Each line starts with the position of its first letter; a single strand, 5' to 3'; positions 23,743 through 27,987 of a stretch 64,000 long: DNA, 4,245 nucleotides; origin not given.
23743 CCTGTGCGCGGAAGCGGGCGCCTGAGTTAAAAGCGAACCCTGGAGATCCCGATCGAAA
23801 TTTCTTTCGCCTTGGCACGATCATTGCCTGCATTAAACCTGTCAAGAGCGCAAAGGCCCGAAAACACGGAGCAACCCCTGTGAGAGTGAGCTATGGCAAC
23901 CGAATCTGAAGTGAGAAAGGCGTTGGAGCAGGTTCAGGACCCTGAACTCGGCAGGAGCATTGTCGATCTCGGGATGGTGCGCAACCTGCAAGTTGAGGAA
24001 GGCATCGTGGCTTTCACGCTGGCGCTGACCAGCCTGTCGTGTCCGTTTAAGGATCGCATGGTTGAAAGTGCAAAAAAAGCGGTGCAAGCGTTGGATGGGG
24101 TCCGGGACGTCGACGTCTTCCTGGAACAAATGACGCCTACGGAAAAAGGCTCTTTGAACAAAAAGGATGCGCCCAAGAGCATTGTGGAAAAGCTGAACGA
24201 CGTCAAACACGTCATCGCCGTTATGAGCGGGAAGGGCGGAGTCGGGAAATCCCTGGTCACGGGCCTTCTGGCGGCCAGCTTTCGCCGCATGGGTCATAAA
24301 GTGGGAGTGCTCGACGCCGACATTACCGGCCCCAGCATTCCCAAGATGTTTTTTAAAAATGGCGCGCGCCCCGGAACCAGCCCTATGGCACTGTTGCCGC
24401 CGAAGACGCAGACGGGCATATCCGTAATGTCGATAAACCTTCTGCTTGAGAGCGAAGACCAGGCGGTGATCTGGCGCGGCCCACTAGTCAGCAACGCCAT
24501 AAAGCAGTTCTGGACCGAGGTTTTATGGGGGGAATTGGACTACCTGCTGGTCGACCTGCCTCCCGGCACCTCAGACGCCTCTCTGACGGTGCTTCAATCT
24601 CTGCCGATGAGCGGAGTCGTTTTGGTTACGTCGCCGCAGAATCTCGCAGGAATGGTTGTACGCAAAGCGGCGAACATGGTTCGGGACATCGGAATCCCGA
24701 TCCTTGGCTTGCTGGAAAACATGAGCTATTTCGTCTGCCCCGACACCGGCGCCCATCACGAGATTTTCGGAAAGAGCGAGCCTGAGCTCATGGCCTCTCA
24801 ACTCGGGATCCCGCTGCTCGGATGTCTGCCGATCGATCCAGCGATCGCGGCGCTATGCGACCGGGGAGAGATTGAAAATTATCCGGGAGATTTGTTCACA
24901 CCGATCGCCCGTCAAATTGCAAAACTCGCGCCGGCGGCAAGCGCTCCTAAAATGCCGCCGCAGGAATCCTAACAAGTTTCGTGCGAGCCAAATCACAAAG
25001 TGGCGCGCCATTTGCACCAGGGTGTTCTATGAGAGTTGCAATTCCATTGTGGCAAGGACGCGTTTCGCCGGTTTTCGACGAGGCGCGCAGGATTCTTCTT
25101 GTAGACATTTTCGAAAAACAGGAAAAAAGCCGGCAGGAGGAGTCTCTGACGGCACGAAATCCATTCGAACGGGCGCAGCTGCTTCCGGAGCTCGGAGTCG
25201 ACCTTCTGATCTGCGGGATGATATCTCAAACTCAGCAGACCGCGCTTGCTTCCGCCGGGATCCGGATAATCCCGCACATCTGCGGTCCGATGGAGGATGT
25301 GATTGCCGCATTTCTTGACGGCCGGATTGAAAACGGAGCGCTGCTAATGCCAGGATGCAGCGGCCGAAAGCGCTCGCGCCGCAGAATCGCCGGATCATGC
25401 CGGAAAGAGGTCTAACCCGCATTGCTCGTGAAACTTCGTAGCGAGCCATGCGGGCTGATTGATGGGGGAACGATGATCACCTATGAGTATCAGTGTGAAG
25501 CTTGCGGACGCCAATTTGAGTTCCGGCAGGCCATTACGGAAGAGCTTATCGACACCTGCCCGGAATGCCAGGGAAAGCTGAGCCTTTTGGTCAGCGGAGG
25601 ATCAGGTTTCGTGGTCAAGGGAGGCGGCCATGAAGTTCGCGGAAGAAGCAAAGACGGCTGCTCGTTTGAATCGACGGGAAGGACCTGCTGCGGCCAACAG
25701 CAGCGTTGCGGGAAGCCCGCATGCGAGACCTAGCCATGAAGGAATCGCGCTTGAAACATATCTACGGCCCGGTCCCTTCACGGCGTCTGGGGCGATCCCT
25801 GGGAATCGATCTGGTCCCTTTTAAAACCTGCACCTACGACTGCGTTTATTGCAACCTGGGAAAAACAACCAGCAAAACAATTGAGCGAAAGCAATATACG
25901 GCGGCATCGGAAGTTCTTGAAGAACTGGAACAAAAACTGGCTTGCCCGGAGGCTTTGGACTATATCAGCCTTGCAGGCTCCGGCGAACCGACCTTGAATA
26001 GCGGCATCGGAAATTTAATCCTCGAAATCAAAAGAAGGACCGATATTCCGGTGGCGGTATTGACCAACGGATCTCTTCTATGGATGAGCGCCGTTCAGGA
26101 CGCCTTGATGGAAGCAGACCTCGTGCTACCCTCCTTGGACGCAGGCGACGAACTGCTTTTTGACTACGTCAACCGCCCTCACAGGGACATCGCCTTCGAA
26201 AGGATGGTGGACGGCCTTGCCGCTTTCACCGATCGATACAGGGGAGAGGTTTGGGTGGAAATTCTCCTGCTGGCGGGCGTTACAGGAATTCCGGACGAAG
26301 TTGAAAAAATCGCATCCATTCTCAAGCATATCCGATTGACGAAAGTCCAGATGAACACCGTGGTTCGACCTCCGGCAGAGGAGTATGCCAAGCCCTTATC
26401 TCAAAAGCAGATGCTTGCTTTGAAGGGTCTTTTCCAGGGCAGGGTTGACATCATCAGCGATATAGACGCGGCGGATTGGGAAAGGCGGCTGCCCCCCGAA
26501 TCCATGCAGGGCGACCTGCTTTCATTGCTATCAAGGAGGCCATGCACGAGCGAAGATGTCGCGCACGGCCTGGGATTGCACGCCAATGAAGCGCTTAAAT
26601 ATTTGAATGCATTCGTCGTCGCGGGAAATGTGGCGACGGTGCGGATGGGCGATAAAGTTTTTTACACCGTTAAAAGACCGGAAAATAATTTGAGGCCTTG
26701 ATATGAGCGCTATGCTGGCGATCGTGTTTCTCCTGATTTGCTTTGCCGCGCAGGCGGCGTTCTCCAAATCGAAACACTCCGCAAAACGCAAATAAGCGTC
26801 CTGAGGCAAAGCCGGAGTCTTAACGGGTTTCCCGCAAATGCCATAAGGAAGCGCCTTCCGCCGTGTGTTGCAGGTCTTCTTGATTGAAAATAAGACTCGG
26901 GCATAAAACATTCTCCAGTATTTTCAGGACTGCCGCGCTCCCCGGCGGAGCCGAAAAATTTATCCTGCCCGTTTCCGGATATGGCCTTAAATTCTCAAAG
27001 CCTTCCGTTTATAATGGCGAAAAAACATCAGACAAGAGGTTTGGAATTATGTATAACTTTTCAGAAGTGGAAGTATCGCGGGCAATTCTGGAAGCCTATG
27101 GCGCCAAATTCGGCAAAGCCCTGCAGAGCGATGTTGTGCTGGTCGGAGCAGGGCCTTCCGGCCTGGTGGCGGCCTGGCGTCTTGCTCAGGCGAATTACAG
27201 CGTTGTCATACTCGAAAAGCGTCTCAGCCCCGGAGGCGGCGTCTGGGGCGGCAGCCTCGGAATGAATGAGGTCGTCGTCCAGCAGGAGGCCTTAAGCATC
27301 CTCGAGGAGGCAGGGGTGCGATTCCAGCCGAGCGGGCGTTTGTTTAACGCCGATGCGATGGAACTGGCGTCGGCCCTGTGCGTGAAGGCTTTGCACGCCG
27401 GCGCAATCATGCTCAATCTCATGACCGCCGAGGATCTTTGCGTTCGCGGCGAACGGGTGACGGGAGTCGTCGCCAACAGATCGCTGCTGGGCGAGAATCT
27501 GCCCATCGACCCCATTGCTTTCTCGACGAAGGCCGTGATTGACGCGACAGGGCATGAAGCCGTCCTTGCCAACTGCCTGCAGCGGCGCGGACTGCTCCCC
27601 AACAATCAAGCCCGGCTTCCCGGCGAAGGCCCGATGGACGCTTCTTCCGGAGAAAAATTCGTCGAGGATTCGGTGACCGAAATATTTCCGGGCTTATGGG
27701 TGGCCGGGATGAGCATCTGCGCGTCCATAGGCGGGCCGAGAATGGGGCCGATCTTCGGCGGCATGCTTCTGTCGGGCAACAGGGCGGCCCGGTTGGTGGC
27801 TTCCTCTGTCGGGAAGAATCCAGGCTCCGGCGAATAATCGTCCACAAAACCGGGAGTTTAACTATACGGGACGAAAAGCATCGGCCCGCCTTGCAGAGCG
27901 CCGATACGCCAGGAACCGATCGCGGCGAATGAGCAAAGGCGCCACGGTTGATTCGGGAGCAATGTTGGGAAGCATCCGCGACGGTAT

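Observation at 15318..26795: Orphan metallocluster-handling island (DUF364, NifX-like, MinD-ferredoxin x2, two permeases, COG1237 MBL, Mrp, zinc ribbon, radical SAM) with no nitrogenase, apparently driven by divergent sigma-54 promoters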

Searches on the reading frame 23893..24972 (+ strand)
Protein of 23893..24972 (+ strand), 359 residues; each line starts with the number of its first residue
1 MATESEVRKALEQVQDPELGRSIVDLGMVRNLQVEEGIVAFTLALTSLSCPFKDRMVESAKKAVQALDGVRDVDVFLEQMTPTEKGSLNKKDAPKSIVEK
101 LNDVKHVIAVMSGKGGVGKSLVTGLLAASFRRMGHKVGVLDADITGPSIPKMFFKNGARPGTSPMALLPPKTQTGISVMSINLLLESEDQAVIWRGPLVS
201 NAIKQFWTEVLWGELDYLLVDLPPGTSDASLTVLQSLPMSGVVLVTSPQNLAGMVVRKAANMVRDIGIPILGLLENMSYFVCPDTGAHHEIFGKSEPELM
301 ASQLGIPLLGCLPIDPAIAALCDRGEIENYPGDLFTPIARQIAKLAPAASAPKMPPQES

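Call 4: search_protein_families(library=pfam, proteins=[window:23893-24972:+], max_evalue=0.01)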
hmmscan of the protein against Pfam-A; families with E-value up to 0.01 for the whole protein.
window:23893-24972:+ (359 aa): 7 families
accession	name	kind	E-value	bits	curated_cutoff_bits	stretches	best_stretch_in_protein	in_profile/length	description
PF10609.15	ParA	-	2.3e-90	302.8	27.1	1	104-330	2-229/246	NUBPL iron-transfer P-loop NTPase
PF01883.24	FeS_assembly_P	-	2.4e-22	79.4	23.5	1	5-75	2-73/73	Iron-sulfur cluster assembly protein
PF01656.29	CbiA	-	3.5e-09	37.1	25.4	1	108-270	1-69/125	CobQ/CobB/MinD/ParA nucleotide binding domain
PF13614.12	AAA_31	-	1.9e-06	28.4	27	1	106-144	2-40/177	AAA domain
PF09140.17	MipZ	-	0.00048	20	20.7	1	106-167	1-62/262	ATPase MipZ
PF03308.22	MeaB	-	0.0078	15.7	23.1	0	107-145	35-72/273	Methylmalonyl Co-A mutase-associated GTPase MeaB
PF02374.21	ArsA_ATPase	-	0.0099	15.6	24.3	0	109-143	4-38/305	Anion-transporting ATPase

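Call 8: search_protein_families(library=ncbifam, proteins=[window:23893-24972:+], max_evalue=0.001)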
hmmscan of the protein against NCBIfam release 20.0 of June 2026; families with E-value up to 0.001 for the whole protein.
window:23893-24972:+ (359 aa): 16 families
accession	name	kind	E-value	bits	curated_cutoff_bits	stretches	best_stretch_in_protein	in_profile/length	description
NF041136.1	MrpORP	equivalog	4.5e-93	312.4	450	1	102-345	2-244/365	iron-sulfur cluster carrier protein MrpORP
NF008669.0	PRK11670.1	equivalog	5.1e-67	226.3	348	1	4-344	14-347/369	iron-sulfur cluster carrier protein ApbC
NF041868.1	paad_haloarch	equivalog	2.2e-15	56.8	180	1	3-78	27-102/127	1,2-phenylacetyl-CoA epoxidase subunit PaaD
NF047398.1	AAA_KGGVGR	domain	2.1e-12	47.8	90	1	106-164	3-61/190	KGGVGR-motif variant AAA ATPase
TIGR01969.1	minD_arch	subfamily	4.2e-12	45.8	201.75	1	107-145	2-40/251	cell division ATPase MinD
TIGR02945.1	SUF_assoc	equivalog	5.5e-12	45.9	143.4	1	4-80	3-80/99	SUF system Fe-S cluster assembly protein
TIGR01007.1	eps_fam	subfamily_domain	6.5e-10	38.9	108.05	1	103-274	16-186/204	polysaccharide biosynthesis tyrosine autokinase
TIGR01968.1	minD_bact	equivalog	1.7e-08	34.2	212.9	1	106-144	2-40/261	septum site-determining protein MinD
TIGR02159.1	PA_CoA_Oxy4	equivalog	4.8e-08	33.4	108.15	1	14-78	1-65/146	1,2-phenylacetyl-CoA epoxidase subunit PaaD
TIGR03406.1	FeS_long_SufT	hypoth_equivalog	7.7e-07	29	202.6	1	3-77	74-153/174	putative Fe-S cluster assembly protein SufT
NF041546.1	ParA_partition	equivalog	1.4e-06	28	180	1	107-144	1-38/203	ParA family partition ATPase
TIGR03815.1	CpaE_hom_Actino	equivalog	2e-06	27.2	154.45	1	106-168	112-173/340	septum site-determining protein Ssd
TIGR03371.1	cellulose_yhjQ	equivalog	2e-05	24.2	157.85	1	106-144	2-40/246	cellulose biosynthesis protein BcsQ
TIGR03018.1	pepcterm_TyrKin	hypoth_equivalog_domain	0.00017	21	230.65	0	101-153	31-84/207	XrtA-associated tyrosine autokinase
TIGR03029.1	EpsG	equivalog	0.00021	20.5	313.8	1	102-164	100-161/274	chain length determinant protein tyrosine kinase EpsG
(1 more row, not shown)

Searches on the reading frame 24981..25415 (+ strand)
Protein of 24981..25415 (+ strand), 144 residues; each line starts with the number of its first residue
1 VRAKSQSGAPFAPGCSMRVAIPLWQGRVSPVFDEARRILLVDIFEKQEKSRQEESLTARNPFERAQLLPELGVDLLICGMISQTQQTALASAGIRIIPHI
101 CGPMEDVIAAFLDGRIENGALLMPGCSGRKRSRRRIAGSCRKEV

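Call 4: search_protein_families(library=pfam, proteins=[window:24981-25415:+], max_evalue=0.01)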
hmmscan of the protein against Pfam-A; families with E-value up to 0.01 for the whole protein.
window:24981-25415:+ (144 aa): 1 family
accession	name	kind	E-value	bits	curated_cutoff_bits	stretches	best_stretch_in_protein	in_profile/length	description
PF02579.22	Nitro_FeMo-Co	-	1.8e-09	38.2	26.3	1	26-112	3-93/94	Dinitrogenase iron-molybdenum cofactor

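Call 8: search_protein_families(library=ncbifam, proteins=[window:24981-25415:+], max_evalue=0.001)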
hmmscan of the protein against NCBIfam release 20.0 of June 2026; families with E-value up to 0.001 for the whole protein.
window:24981-25415:+ (144 aa): 1 family
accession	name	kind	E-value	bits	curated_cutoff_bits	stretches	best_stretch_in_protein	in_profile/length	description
NF041136.1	MrpORP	equivalog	1.3e-09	37.9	450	1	15-115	263-364/365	iron-sulfur cluster carrier protein MrpORP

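Call 21: search_solved_structures(query=window:24981-25415:+, max_evalue=0.1, show_alignments=1)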
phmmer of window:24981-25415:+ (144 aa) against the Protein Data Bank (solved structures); distinct sequences matched with E-value up to 0.1: 3.
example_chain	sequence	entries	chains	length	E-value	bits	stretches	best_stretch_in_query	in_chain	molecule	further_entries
2wfb_A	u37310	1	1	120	0.016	18.5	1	22-117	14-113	PUTATIVE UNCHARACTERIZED PROTEIN ORP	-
1rdu_A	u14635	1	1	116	0.03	17.6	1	64-118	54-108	conserved hypothetical protein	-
2yx6_A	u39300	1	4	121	0.031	17.5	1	17-117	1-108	Hypothetical protein PH0822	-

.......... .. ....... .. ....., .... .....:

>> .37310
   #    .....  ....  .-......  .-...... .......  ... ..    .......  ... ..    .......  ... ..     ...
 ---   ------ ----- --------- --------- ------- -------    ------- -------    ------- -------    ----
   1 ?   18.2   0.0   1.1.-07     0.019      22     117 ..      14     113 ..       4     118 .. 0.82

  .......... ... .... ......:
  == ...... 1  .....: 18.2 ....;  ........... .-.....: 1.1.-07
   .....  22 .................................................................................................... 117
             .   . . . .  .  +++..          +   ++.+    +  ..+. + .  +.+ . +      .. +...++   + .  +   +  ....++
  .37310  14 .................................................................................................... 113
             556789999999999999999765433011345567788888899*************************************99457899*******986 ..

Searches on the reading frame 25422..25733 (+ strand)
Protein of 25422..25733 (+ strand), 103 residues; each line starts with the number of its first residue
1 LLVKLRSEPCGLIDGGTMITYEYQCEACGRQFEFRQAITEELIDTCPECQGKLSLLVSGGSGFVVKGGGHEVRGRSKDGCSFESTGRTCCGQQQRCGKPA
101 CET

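Call 4: search_protein_families(library=pfam, proteins=[window:25422-25733:+], max_evalue=0.01)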
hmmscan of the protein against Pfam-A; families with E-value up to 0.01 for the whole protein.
window:25422-25733:+ (103 aa): 4 families
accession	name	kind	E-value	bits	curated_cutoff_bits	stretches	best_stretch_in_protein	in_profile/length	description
PF09723.15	Zn_ribbon_8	-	1.6e-11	44.5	34.4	1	18-52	1-36/41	Zinc ribbon domain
PF01155.25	HypA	-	0.00042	20.8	28.9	1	19-65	67-107/112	Hydrogenase/urease nickel incorporation, metallochaperone, hypA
PF07191.17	Zn_ribbon_6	-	0.0036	17.7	25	1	21-63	15-50/67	Double zinc ribbon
PF07295.17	DUF1451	-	0.0087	16.7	26.1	0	22-52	113-140/146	Zinc-ribbon containing domain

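Call 36: search_protein_families(library=ncbifam, proteins=[window:25422-25733:+], max_evalue=0.001)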
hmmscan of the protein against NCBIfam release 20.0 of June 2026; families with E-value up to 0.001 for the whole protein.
window:25422-25733:+ (103 aa): 2 families
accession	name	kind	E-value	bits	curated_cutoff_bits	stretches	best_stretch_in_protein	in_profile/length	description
TIGR02605.1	CxxC_CxxC_SSSS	subfamily_domain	1.5e-14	53.8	31.3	1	18-69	1-52/52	FmdB family zinc ribbon protein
NF053663.1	RPWMISH_prot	domain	0.0002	22.1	120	1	18-52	1-35/115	RPWMISH domain-containing protein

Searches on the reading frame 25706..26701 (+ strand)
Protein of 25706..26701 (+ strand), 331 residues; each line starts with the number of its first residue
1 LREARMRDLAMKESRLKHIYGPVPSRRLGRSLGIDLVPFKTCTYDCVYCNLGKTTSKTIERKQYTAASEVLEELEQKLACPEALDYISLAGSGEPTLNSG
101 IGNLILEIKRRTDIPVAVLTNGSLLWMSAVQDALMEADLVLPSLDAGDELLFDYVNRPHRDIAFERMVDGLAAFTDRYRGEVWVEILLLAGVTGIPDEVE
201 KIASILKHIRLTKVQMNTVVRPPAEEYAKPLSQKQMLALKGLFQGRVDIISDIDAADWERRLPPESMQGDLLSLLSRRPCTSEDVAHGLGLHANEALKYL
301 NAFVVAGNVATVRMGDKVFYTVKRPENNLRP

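Call 4: search_protein_families(library=pfam, proteins=[window:25706-26701:+], max_evalue=0.01)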
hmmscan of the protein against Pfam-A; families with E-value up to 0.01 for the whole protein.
window:25706-26701:+ (331 aa): 1 family
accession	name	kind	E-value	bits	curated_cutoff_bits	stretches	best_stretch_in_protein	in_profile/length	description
PF04055.27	Radical_SAM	-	1.2e-15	58.5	29.5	1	37-194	2-156/166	Radical SAM superfamily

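Call 36: search_protein_families(library=ncbifam, proteins=[window:25706-26701:+], max_evalue=0.001)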
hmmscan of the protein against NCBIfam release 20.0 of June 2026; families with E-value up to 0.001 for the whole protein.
window:25706-26701:+ (331 aa): 12 families
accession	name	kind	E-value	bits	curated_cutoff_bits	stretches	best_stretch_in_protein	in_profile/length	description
TIGR04317.1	W_rSAM_matur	equivalog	1.7e-10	40.5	380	1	40-153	12-119/349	tungsten cofactor oxidoreductase radical SAM maturase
NF038283.1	viperin_w_prok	equivalog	3.7e-09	36.2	180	1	40-150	10-120/281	viperin family antiviral radical SAM protein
TIGR02668.1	moaA_archaeal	equivalog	1.4e-08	34.1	325.25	1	40-208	18-175/303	GTP 3',8-cyclase MoaA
TIGR02666.1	moaA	equivalog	2.9e-08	33.1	284.05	1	41-208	19-182/336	GTP 3',8-cyclase MoaA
TIGR02493.1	PFLA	equivalog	8.8e-08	31.8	231.75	1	39-210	22-187/235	pyruvate formate-lyase-activating protein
TIGR02495.1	NrdG2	equivalog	1.2e-06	28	131.15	1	39-124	23-101/193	anaerobic ribonucleoside-triphosphate reductase activating protein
TIGR03972.1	rSAM_TYW1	equivalog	1.7e-06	27.4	317.95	1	87-177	124-209/297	4-demethylwyosine synthase TYW1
TIGR04038.1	tatD_link_rSAM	subfamily_domain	2.8e-06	27.2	129.7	1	40-203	16-179/192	TatD family nuclease-associated radical SAM protein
TIGR03963.1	rSAM_QueE_Clost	equivalog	3.2e-06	27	260.1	1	37-152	24-135/219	putative 7-carboxy-7-deazaguanine synthase QueE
TIGR03365.1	Bsubt_queE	equivalog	7.3e-06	25.7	206.1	1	29-132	17-121/238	7-carboxy-7-deazaguanine synthase QueE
NF001199.0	PRK00164.2-1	equivalog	9e-06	25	231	1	40-193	20-164/308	GTP 3',8-cyclase MoaA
TIGR04251.1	SCM_rSAM_ScmF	equivalog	2.4e-05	23.9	400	1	41-175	13-142/353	SynChlorMet cassette radical SAM/SPASM protein ScmF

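Call 85: search_solved_structures(query=window:25736-26701:+, max_evalue=0.01)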
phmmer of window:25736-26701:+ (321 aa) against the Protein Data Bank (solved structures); distinct sequences matched with E-value up to 0.01: 0.

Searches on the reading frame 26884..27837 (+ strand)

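Call 4: search_protein_families(library=pfam, proteins=[window:26884-27837:+], max_evalue=0.01)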
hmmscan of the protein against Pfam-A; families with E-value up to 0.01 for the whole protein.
window:26884-27837:+ (317 aa): 12 families
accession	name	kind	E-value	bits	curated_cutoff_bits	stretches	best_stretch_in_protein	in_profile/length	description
PF01946.23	Thi4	-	7.3e-59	199.3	26.2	1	65-291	1-235/235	Thi4 family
PF13450.12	NAD_binding_8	-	1.4e-09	38.5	21.9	1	87-118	2-33/68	NAD(P)-binding Rossmann-like domain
PF01266.30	DAO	-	1.5e-08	35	27.9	1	83-127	1-45/353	FAD dependent oxidoreductase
PF00890.30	FAD_binding_2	-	6.3e-08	32.7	20.4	1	83-114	1-32/414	FAD binding domain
PF12831.13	FAD_oxidored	-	2.8e-06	27.3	27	1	83-228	1-150/416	FAD dependent oxidoreductase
PF03486.20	HI0933_like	-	2.1e-05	24.6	50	1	83-117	2-36/244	HI0933-like protein Rossmann domain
PF07992.20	Pyr_redox_2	-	0.00014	21.8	26.1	1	83-121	2-41/291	Pyridine nucleotide-disulphide oxidoreductase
PF01593.30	Amino_oxidase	-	0.00019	21.3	19.8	1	92-122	2-32/443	Flavin containing amine oxidoreductase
PF01494.25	FAD_binding_3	-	0.00036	20.3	22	1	82-145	2-58/349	FAD binding domain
PF01134.28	GIDA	-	0.0011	18.6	22.1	1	83-113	1-31/391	Glucose inhibited division protein A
PF13454.12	NAD_binding_9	-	0.0043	17.5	21.8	1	85-123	1-43/155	FAD-NAD(P)-binding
PF13738.12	Pyr_redox_3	-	0.006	16.3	30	1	85-113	1-30/305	Pyridine nucleotide-disulphide oxidoreductase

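Call 36: search_protein_families(library=ncbifam, proteins=[window:26884-27837:+], max_evalue=0.001)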
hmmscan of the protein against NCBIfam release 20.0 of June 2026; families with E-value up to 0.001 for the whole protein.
window:26884-27837:+ (317 aa): 46 families (the best 25 are shown)
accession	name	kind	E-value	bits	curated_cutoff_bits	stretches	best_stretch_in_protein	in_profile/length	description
TIGR00292.1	TIGR00292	equivalog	1.8e-68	230.6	148.3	1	61-307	1-251/254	sulfide-dependent adenosine diphosphate thiazole synthase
NF041080.1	DGGGPL_reductase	equivalog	9.5e-09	34.6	580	1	83-232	3-163/447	digeranylgeranylglycerophospholipid reductase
TIGR02032.1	GG-red-SF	subfamily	1.5e-08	34.7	158.8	1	83-231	2-154/297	geranylgeranyl reductase family protein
NF049967.1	QhpG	equivalog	3.9e-07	29.3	240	1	84-232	1-147/423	flavin-dependent monooxygenase QhpG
NF045663.1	diclust_near_Sec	equivalog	2.3e-06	26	530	1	81-161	106-186/759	pyridine nucleotide-disulfide oxidoreductase/dicluster-binding protein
NF009454.0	PRK12814.1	equivalog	3.6e-06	25.6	916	1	82-223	194-332/657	putative NADPH-dependent glutamate synthase small subunit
NF045689.1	BCarotKetCrtO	equivalog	3.8e-06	25.8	1000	1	81-119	3-41/563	beta-carotene ketolase CrtO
NF004829.0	PRK06183.1-3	subfamily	5.3e-06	25.4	390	1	79-113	6-40/520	bifunctional 3-(3-hydroxy-phenyl)propionate/3-hydroxycinnamic acid hydroxylase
NF006002.0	PRK08132.1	subfamily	6.5e-06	24.8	416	1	78-147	22-93/552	FAD-dependent oxidoreductase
NF005548.0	PRK07208.1-4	equivalog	8.3e-06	24.7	389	1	82-118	4-40/488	hypothetical protein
NF045637.1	carotdesatCrtDProt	equivalog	8.6e-06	24.5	580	1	84-119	1-36/485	1-hydroxycarotenoid 3,4-desaturase CrtD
NF010590.0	PRK13984.1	equivalog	9.3e-06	24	946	1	81-120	288-327/611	putative oxidoreductase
NF053717.1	VnlPnlRedVprA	equivalog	9.6e-06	24.7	600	1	81-140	6-67/481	vinyl phenol reductase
NF005560.0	PRK07233.1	equivalog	1.1e-05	24.5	252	1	84-118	3-37/435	hypothetical protein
TIGR01350.1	lipoamide_DH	equivalog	1.2e-05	24.2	408.8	1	82-118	2-37/461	dihydrolipoyl dehydrogenase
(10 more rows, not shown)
